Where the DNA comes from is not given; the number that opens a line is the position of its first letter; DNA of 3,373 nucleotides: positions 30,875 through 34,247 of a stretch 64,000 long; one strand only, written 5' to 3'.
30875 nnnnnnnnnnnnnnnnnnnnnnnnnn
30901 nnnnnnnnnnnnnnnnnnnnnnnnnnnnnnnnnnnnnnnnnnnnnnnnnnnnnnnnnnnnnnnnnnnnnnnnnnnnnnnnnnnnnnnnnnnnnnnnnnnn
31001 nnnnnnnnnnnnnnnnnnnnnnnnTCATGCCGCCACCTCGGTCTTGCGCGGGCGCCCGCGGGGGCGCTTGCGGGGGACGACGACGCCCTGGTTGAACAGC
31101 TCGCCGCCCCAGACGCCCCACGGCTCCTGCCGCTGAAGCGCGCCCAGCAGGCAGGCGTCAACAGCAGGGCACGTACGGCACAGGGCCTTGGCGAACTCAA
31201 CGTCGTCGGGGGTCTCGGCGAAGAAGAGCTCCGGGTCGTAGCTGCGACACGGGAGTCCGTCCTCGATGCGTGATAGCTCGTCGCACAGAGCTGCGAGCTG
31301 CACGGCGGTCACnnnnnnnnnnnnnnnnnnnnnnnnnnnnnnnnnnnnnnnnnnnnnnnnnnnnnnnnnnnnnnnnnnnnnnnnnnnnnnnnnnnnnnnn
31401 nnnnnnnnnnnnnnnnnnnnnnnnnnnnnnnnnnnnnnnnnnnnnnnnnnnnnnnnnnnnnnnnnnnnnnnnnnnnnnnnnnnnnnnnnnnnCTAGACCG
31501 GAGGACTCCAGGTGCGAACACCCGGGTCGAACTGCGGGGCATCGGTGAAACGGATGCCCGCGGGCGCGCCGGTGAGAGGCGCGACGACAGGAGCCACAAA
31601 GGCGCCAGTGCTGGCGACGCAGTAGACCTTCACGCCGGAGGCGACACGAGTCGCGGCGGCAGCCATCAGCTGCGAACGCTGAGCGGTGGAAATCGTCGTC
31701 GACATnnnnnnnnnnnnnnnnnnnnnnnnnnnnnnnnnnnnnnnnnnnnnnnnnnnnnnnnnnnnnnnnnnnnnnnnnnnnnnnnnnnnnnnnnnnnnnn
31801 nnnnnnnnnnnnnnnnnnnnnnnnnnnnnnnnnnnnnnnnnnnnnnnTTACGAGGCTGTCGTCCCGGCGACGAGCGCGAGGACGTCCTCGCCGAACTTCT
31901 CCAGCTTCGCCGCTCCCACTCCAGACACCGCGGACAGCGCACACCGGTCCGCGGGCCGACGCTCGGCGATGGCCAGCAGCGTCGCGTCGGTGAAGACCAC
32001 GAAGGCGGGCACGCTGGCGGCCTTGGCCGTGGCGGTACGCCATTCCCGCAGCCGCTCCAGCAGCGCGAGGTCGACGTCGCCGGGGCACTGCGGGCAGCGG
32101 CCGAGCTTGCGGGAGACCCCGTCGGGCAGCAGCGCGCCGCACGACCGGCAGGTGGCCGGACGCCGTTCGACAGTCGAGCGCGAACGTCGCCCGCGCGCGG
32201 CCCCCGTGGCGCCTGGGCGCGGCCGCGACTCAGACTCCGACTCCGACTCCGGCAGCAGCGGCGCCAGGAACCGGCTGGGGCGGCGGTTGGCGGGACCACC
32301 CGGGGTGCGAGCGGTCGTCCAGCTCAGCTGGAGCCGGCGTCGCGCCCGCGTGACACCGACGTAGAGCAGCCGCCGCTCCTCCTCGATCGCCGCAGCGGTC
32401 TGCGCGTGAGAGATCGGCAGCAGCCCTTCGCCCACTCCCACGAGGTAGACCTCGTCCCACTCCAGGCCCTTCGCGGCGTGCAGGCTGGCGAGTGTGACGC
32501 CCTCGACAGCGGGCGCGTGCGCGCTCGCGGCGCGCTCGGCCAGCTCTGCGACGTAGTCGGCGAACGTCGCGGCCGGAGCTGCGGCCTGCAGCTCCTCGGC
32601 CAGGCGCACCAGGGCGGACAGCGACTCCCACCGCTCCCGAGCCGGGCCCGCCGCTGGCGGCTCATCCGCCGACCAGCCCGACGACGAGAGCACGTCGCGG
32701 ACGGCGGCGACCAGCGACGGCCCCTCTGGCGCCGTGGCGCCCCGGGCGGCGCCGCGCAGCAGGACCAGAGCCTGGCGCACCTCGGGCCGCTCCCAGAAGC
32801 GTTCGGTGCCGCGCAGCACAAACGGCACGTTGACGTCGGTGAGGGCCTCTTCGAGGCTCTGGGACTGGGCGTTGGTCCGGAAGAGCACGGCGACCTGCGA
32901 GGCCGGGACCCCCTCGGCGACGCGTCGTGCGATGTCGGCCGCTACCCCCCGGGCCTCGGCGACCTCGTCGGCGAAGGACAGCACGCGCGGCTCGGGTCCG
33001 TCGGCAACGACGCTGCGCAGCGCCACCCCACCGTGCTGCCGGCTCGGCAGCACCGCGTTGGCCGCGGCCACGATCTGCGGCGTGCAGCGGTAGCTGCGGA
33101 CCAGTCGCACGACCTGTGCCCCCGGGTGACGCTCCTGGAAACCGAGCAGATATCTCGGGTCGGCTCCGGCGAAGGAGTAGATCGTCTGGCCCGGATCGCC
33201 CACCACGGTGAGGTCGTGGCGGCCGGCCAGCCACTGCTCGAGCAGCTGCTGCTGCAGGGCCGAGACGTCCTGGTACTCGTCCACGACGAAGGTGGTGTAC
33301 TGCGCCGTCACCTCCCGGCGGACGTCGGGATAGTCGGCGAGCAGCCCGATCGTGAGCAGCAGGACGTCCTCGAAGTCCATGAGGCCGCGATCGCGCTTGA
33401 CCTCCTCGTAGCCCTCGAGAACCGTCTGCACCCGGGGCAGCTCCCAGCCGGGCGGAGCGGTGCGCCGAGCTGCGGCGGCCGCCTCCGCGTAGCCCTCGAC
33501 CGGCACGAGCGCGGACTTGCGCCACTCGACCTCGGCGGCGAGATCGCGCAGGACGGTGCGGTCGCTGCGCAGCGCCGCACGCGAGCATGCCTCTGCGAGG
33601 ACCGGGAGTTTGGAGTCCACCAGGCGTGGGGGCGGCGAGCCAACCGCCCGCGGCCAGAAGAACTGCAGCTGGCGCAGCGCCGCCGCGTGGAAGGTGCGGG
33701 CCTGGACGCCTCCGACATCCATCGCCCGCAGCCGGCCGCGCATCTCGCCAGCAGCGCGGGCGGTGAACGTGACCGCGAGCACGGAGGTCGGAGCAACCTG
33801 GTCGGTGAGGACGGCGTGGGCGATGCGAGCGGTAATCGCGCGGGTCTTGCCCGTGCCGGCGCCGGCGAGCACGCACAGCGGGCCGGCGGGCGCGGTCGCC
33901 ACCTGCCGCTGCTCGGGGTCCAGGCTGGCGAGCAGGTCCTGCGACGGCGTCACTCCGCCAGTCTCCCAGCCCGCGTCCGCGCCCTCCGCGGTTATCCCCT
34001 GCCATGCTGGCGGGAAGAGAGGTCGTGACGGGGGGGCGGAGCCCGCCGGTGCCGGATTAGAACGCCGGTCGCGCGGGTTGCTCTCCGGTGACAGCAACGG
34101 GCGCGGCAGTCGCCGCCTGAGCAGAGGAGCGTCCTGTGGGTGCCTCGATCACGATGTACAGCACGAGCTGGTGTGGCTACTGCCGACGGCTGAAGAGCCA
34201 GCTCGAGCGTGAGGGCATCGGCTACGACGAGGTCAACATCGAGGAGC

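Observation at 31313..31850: Complete whiB7 attenuation module: AT-rich autoregulatory promoter, 71-codon uORF and 20-bp terminator hairpin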

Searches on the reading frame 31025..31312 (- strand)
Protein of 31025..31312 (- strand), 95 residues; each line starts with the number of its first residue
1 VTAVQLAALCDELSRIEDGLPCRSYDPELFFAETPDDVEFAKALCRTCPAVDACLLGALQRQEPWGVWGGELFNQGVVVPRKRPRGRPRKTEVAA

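Call 4: search_protein_families(library=pfam, proteins=[window:31025-31312:-], max_evalue=0.01)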
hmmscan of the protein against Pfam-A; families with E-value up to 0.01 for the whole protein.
window:31025-31312:- (95 aa): 2 families
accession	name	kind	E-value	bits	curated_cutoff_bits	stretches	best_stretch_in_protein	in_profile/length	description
PF02467.21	Whib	-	1.3e-14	55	23.6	1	22-70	7-56/65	Transcription factor WhiB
PF02178.24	AT_hook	-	0.003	17.7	17.4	1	82-93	1-12/13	AT hook motif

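Call 7: find_related_loci(query=window:31025-31312:-, collection=genome_contigs, flank=3000)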
Query window:31025-31312:- (95 aa) in genome_contigs; peptide patterns used: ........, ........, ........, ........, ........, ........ (x = any residue, [..] = any of these).
600 stretches matched a pattern (row limit reached: there are more); 515 encode a relative of the query (tblastn E <= 1e-3); the best 80 are kept; 80 distinct loci.
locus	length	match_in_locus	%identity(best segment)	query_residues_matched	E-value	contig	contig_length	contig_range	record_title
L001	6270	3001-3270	68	6-95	7e-39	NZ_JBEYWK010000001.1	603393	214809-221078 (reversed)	Streptomyces sp. NPDC046985 NPDC046985_51_B9.ctg-0001, whole genome shotgun sequence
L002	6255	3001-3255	66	6-90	1e-34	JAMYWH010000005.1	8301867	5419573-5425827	Streptomyces sp. M10(2022) contig_7, whole genome shotgun sequence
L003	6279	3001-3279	56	1-93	4e-33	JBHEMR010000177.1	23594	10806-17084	MAG: Pseudonocardiaceae bacterium isolate S3_bin.46.orig S3_k141_784361, whole genome shotgun sequence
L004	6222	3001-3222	69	6-79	1e-32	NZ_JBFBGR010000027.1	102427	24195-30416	Streptomyces sp. NPDC089799 NPDC089799_189_G12.ctg-0027, whole genome shotgun sequence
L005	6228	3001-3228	66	4-79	2e-32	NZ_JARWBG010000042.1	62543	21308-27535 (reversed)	Streptomyces chengmaiensis strain HNM0663 scaffold42, whole genome shotgun sequence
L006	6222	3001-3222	70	6-79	2e-32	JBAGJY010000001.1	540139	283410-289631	Streptomyces sp. PLK1-5 1, whole genome shotgun sequence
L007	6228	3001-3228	67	4-79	2e-32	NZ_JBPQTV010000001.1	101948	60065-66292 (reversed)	Streptomyces sp. URMC 123 NODE_1_length_101948_cov_93.040983, whole genome shotgun sequence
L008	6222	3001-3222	70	6-79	2e-32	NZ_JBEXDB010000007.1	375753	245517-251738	Streptomyces sp. NPDC005566 NPDC005566_289_C8.ctg-0007, whole genome shotgun sequence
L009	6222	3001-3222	68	6-79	2e-32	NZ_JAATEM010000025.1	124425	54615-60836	Streptomyces composti strain SBST2-5 25, whole genome shotgun sequence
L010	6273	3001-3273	60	4-91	2e-32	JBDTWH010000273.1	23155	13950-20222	MAG: Actinomycetota bacterium isolate cluster3_bin.87 NODE_7342_length_23155_cov_58.051169, whole genome shotgun sequenc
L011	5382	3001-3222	70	6-79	2e-32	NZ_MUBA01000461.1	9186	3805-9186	Streptomyces bobili strain NRRL B-1338 NRRL_B-1338_contig_461, whole genome shotgun sequence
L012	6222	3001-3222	68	6-79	2e-32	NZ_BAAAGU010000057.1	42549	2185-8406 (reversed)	Streptomyces thermocarboxydovorans strain JCM 10367 sequence057, whole genome shotgun sequence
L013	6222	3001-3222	69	6-79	5e-32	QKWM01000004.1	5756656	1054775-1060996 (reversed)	Streptomyces sp. SW4 SW4_1_1, whole genome shotgun sequence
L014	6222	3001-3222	69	6-79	4e-32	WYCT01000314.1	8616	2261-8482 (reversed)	Streptomyces harenosi strain PRKS01-65 NODE_314_length_8616_cov_64.7221, whole genome shotgun sequence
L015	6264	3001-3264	61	3-90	2e-32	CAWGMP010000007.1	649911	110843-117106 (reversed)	MAG: uncultured Actinomycetota bacterium isolate MFD01213.bin.1.138 genome assembly, contig: contig_1744, whole genome s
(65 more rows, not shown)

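Call 10: find_encoding_contigs(protein=window:31025-31312:-, flank=3000, max_places=6)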
Protein window:31025-31312:- (95 aa): no gene with exactly this product is on record in the collection.

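Call 11: find_encoding_contigs(protein=window:31028-31303:-, flank=3000, max_places=6)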
Protein seq(92 aa) (92 aa): 6 contigs read that carry it; 4 places shown.
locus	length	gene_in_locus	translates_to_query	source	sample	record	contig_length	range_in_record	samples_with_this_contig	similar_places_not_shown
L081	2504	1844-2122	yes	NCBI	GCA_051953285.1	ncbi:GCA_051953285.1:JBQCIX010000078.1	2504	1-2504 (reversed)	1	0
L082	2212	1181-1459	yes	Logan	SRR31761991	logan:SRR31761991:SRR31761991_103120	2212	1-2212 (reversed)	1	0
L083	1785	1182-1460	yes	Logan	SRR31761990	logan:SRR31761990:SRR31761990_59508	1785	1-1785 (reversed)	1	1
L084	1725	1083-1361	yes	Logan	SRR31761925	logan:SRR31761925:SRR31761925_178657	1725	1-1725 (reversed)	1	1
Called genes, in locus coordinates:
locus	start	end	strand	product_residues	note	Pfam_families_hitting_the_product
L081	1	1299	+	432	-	PF13361:UvrD_C, PF13538:UvrD_C_2, PF00570:HRDC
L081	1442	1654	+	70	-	-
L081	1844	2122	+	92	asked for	PF02467:Whib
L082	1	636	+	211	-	?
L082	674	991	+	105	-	-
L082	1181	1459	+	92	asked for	PF02467:Whib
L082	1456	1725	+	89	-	-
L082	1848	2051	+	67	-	-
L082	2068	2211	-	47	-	?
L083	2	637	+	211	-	?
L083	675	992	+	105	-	-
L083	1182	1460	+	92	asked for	PF02467:Whib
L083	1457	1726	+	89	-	-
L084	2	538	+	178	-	?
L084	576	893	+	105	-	-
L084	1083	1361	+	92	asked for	PF02467:Whib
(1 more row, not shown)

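Call 30: find_related_loci(query=window:31025-31303:-, collection=metagenome_contigs, flank=1500)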
Query window:31025-31303:- (92 aa) in metagenome_contigs; peptide patterns used: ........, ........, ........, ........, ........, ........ (x = any residue, [..] = any of these).
600 stretches matched a pattern (row limit reached: there are more); 300 encode a relative of the query (tblastn E <= 1e-3); the best 80 are kept; 80 distinct loci.
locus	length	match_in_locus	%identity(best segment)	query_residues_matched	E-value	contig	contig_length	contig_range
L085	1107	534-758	76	17-92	2e-35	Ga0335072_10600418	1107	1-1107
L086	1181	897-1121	76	17-92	6e-35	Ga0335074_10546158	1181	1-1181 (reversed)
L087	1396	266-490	76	17-92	1e-34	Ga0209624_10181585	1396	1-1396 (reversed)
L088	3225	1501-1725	76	17-92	9e-34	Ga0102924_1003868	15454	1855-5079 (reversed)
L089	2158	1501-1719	76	17-90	5e-34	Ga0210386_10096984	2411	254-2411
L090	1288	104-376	73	1-92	6e-34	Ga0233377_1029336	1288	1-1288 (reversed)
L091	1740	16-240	76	17-92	2e-33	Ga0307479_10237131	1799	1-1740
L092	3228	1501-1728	67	1-76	5e-33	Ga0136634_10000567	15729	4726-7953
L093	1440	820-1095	72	1-92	3e-33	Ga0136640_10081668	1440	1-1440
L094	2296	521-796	73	1-92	7e-33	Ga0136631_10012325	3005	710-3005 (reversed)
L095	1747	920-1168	68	9-92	8e-33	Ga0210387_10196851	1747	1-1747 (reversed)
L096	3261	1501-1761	65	5-92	2e-32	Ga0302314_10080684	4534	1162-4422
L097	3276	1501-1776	70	1-92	4e-32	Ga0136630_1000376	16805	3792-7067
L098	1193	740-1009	71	3-92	7e-33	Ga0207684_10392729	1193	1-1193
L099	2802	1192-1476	59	1-92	6e-32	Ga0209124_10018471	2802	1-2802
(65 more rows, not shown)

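Call 42: search_protein_families(library=ncbifam, proteins=[window:31025-31303:-], max_evalue=0.01)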
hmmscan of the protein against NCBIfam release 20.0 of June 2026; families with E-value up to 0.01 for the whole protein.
window:31025-31303:- (92 aa): 0 families

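Call 63: find_homologous_proteins(query=window:31028-31303:-, max_evalue=1e-10)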
Query seq(92 aa) (92 aa): 7994 proteins with E <= 1e-10 among 8000 candidates; the best 120 are listed.
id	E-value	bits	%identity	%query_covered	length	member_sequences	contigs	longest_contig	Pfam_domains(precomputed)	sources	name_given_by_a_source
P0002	3.1e-53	196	95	100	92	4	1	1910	PF02467.22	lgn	-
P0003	9.5e-44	165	80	100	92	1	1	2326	PF02467.22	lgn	-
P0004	4.0e-42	160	77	100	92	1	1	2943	PF02467.22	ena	-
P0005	8.6e-41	156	75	100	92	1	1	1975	PF02467.22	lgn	-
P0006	2.0e-40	154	77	100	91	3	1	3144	PF02467.22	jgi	jgi:WhiB family transcriptional regulator, redox-sensing transcriptional regulator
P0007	3.1e-40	154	75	100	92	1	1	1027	PF02467.22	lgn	-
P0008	3.6e-40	154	73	100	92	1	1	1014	PF02467.22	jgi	jgi:WhiB family redox-sensing transcriptional regulator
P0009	7.6e-40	153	74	100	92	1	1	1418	PF02467.22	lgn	-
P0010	1.8e-39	151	79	92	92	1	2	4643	PF02467.22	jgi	jgi:WhiB family redox-sensing transcriptional regulator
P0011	3.4e-39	151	67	83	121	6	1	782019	PF02467.22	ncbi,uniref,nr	ncbi:WhiB family transcriptional regulator [Streptomyces hoynatensis]|uniref:Transcriptional regulat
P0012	3.7e-39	150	73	100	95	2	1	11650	PF02467.22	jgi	jgi:WhiB family redox-sensing transcriptional regulator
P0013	6.4e-39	150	75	100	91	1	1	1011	PF02467.22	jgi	jgi:WhiB family transcriptional regulator, redox-sensing transcriptional regulator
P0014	6.8e-39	150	76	100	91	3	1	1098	PF02467.22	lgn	-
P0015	7.7e-39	149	76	100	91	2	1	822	PF02467.22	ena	-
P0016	8.8e-39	149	76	100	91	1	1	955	PF02467.22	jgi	jgi:WhiB family redox-sensing transcriptional regulator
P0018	1.1e-38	149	75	97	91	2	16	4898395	PF02467.22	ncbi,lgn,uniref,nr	ncbi:WhiB family transcriptional regulator [Carbonactinospora thermoautotrophica]|uniref:Transcripti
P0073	4.9e-37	144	73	100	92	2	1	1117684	PF02467.22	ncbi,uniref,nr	ncbi:WhiB family transcriptional regulator [Vallicoccus soli]|uniref:WhiB family transcriptional reg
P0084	7.3e-37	143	73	100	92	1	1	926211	PF02467.22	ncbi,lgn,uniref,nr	ncbi:WhiB family redox-sensing transcriptional regulator [Motilibacter rhizosphaerae]|uniref:Transcr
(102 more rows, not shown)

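Call 64: find_encoding_contigs(protein=P0018, flank=1500, max_places=1)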
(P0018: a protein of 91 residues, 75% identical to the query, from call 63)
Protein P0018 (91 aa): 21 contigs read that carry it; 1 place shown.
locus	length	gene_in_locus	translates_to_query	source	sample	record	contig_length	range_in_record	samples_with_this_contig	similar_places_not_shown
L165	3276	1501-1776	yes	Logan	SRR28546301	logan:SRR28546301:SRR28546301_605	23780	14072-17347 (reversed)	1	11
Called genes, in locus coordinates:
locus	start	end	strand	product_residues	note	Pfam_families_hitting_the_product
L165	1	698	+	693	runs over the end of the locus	PF00580:UvrD-helicase, PF13245:AAA_19, PF13361:UvrD_C, PF13538:UvrD_C_2, PF00570:HRDC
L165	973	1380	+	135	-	-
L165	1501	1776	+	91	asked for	PF02467:Whib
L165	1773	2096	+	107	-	-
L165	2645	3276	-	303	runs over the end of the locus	PF02735:Ku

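Call 65: find_encoding_contigs(protein=P0073, flank=1500, max_places=1)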
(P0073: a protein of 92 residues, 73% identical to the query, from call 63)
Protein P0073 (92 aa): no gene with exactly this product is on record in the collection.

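Call 66: find_encoding_contigs(protein=P0084, flank=1500, max_places=1)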
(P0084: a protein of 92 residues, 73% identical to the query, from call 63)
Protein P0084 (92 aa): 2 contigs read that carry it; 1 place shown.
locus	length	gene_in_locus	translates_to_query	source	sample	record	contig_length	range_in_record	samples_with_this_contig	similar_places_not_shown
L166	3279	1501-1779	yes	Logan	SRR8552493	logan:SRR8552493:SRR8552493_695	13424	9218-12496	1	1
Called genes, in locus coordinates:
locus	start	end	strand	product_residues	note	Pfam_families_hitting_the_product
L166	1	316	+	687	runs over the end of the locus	PF00580:UvrD-helicase, PF13245:AAA_19, PF13604:AAA_30 (faint), PF13361:UvrD_C, PF13538:UvrD_C_2, PF00570:HRDC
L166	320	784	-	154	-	PF06983:3-dmu-9_3-mt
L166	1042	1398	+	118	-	-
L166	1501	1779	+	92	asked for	PF02467:Whib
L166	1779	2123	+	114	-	-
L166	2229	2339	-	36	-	-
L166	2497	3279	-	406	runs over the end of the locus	PF02735:Ku, PF07382:HC2 (weak), PF02095:Extensin_1 (faint)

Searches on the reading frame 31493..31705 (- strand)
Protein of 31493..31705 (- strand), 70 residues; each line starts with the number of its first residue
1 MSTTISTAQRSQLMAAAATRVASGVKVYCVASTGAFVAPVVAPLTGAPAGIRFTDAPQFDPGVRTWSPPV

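Call 4: search_protein_families(library=pfam, proteins=[window:31493-31705:-], max_evalue=0.01)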
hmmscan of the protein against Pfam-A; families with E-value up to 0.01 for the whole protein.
window:31493-31705:- (70 aa): 0 families

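Call 29: find_homologous_proteins(query=window:31496-31705:-, max_evalue=0.01)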
Query seq(70 aa) (70 aa): 1 proteins with E <= 0.01 among 1 candidates.
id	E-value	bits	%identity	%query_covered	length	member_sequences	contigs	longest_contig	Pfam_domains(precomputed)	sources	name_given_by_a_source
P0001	1.1e-36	141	100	100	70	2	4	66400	-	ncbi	ncbi:MAG: hypothetical protein ACTHMZ_01145 [Actinomycetes bacterium]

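Call 42: search_protein_families(library=ncbifam, proteins=[window:31493-31705:-], max_evalue=0.01)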
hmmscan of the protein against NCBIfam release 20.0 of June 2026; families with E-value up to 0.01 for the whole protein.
window:31493-31705:- (70 aa): 0 families

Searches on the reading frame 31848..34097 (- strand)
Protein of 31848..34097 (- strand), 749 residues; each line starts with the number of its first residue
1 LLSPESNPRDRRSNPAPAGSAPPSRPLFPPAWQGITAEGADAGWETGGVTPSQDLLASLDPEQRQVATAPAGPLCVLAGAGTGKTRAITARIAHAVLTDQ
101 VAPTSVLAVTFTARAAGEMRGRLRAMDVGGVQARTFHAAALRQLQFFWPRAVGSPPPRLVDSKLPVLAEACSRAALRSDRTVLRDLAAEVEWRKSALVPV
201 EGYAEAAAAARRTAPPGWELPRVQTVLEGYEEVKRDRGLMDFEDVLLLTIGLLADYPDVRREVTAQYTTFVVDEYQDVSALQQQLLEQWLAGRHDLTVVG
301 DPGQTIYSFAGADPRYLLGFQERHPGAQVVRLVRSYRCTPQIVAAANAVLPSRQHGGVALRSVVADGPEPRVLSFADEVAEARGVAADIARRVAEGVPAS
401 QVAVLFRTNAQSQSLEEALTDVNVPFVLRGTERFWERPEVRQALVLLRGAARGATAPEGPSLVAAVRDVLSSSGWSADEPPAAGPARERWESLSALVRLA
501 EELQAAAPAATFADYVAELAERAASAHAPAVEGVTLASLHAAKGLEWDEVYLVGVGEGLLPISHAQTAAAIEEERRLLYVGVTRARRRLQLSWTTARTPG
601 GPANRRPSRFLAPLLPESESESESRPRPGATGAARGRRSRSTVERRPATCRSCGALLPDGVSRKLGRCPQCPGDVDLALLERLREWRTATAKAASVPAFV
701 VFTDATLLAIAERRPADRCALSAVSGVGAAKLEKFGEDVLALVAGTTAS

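Call 4: search_protein_families(library=pfam, proteins=[window:31848-34097:-], max_evalue=0.01)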
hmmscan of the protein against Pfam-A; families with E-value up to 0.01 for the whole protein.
window:31848-34097:- (749 aa): 7 families
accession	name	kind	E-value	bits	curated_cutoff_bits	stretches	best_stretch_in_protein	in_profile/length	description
PF00580.27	UvrD-helicase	-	1.9e-50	172.5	23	1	59-324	1-270/271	UvrD/REP helicase N-terminal domain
PF13361.12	UvrD_C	-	8.7e-42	144.2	25.6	2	487-594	235-348/350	UvrD-like helicase C-terminal domain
PF13245.12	AAA_19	-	7.3e-24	84.9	25.1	1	68-309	8-133/134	AAA domain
PF00570.28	HRDC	-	2e-21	76.1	23.8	1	676-743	1-68/68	HRDC domain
PF13538.12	UvrD_C_2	-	8.1e-09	35.6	27.4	1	536-590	4-50/52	UvrD-like helicase C-terminal domain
PF13604.12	AAA_30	-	4.7e-05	23.6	27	0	61-305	4-128/191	AAA domain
PF01443.25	Viral_helicase1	-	0.0034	17.7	21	0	534-590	177-225/228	Viral superfamily 1 RNA helicase core domain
